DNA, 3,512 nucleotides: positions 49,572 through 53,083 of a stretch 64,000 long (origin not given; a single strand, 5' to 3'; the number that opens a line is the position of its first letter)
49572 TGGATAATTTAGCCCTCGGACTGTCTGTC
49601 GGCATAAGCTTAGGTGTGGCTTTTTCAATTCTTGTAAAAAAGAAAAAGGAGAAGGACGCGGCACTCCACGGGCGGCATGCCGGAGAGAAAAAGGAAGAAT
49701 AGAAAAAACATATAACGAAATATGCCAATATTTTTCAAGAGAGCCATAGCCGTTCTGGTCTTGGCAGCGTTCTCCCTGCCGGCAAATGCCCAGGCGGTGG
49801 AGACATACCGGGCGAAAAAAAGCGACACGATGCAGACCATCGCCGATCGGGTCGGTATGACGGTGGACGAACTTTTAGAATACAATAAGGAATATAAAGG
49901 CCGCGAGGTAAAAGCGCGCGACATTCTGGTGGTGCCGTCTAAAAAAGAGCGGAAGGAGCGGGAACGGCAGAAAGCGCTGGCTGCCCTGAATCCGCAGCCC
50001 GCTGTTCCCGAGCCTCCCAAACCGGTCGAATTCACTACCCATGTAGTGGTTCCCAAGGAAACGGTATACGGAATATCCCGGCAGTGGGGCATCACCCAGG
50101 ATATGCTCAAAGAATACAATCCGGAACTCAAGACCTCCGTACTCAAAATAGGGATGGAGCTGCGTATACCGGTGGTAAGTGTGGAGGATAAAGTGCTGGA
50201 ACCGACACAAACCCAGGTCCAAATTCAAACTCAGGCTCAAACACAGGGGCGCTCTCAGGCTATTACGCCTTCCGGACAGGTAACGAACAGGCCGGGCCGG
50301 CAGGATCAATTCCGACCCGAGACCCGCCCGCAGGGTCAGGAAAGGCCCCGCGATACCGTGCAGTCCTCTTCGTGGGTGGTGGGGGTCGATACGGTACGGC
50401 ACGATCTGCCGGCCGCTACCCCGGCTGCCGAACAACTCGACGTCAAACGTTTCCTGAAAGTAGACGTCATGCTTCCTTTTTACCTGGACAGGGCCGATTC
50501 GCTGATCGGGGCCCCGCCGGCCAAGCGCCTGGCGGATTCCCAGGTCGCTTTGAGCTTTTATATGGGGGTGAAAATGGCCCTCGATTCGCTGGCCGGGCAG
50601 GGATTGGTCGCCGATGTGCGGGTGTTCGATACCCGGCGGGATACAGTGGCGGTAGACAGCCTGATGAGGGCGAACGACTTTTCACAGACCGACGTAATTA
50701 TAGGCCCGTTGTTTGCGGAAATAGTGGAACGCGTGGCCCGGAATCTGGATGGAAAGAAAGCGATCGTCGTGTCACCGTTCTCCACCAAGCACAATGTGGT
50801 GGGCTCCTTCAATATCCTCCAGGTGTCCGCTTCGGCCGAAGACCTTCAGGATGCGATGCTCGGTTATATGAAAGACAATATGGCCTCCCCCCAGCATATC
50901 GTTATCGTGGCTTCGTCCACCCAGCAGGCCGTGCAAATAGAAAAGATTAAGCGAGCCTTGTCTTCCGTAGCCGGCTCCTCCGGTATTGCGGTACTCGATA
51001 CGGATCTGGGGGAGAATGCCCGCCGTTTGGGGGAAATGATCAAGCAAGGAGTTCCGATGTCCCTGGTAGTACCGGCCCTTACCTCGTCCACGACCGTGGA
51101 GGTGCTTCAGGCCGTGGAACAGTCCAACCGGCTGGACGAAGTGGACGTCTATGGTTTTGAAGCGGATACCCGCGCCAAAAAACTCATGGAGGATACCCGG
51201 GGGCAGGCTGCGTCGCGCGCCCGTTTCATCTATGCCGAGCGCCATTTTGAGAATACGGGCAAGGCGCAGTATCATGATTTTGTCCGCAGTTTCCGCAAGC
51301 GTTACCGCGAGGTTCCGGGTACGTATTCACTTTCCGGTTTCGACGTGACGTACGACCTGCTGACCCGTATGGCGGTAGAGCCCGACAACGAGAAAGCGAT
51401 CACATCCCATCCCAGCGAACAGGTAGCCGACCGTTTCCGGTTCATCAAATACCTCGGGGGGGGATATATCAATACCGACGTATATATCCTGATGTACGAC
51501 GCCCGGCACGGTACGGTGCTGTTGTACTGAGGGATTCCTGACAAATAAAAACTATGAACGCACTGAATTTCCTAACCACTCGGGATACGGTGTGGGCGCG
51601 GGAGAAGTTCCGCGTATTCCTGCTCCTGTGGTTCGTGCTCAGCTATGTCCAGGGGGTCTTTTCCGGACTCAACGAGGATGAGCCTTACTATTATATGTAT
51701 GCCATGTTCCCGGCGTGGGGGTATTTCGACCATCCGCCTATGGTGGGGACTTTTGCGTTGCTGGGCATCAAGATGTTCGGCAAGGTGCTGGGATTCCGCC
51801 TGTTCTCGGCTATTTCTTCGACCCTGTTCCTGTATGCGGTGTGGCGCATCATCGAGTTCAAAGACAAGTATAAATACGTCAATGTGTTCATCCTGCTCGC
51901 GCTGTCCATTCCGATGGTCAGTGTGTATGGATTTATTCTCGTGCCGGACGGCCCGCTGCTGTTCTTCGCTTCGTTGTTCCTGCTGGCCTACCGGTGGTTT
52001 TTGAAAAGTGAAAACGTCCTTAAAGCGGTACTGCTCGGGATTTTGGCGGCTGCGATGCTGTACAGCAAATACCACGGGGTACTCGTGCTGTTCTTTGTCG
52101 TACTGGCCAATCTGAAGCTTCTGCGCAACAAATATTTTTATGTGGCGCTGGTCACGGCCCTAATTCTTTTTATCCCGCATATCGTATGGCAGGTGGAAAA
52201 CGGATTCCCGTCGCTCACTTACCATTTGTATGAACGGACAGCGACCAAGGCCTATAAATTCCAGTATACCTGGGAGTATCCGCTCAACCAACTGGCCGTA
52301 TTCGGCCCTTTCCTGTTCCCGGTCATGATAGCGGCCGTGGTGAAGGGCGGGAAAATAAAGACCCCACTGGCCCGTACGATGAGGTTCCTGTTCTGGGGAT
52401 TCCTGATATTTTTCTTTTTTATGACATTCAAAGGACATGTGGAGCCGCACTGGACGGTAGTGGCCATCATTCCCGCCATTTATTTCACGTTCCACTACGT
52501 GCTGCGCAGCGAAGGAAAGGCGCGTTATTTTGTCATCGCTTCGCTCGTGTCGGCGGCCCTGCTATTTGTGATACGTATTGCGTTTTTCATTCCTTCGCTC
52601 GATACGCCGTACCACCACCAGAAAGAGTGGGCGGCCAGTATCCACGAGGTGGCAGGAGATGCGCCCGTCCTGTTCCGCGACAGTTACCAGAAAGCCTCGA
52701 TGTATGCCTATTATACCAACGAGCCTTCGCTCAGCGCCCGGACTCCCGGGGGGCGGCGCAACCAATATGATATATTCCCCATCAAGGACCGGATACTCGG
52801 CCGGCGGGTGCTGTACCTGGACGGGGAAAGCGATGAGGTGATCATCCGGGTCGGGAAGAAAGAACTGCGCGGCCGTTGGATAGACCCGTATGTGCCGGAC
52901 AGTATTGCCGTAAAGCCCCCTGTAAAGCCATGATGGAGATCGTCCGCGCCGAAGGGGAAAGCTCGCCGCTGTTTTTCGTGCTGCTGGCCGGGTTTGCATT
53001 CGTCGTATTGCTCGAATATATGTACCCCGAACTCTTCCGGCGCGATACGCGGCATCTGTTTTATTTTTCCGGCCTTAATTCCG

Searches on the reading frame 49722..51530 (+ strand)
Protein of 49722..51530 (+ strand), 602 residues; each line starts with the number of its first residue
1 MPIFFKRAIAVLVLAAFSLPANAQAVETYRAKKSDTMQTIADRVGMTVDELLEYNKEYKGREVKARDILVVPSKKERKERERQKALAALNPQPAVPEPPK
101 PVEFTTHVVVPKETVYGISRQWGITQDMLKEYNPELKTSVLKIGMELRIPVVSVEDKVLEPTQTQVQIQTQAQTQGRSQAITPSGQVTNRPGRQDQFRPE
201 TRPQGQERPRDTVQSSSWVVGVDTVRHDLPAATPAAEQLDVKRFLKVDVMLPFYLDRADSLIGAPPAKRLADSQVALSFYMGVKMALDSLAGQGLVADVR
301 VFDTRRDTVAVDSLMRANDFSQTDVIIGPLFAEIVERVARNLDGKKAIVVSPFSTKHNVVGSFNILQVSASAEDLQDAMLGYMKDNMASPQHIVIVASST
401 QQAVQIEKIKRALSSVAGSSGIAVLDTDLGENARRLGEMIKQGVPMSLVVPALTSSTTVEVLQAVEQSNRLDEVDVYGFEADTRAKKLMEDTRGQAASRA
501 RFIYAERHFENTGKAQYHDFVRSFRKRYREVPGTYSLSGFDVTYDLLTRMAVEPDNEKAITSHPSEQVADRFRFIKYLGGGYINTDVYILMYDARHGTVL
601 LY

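Call 54: search_protein_families(library=pfam, proteins=[window:49722-51530:+], max_evalue=0.0001)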
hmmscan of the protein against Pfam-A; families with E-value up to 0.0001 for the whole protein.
window:49722-51530:+ (602 aa): 3 families
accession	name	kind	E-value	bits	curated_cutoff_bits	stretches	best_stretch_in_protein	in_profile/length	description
PF01476.26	LysM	-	5.9e-18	65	20.9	2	107-150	1-43/43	LysM domain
PF13407.12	Peripla_BP_4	-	3e-06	27.4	35.1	1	325-491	59-228/258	Periplasmic binding protein domain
PF23577.1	LysM_RLK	-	5.9e-05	23.5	27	0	111-138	7-34/44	LysM domain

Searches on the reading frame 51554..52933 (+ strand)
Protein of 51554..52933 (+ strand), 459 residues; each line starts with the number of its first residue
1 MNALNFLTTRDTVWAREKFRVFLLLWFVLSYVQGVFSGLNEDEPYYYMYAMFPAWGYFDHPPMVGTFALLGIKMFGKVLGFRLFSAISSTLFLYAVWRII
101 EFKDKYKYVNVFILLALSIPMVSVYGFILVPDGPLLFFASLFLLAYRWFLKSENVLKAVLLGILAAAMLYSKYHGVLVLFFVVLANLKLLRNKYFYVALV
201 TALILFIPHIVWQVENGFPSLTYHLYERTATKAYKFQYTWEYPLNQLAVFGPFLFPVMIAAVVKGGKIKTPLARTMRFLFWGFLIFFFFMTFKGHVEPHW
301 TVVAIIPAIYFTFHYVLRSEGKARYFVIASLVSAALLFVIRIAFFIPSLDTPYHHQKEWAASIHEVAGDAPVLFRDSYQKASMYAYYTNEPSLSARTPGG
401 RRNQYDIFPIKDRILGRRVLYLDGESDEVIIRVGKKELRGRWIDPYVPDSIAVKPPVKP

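Call 54: search_protein_families(library=pfam, proteins=[window:51554-52933:+], max_evalue=0.0001)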
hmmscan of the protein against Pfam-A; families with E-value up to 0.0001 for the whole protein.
window:51554-52933:+ (459 aa): 1 family
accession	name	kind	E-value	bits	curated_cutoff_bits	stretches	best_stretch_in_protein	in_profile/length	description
PF13231.12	PMT_2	-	7.5e-15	55.9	26.1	1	59-212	1-160/160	Dolichyl-phosphate-mannose-protein mannosyltransferase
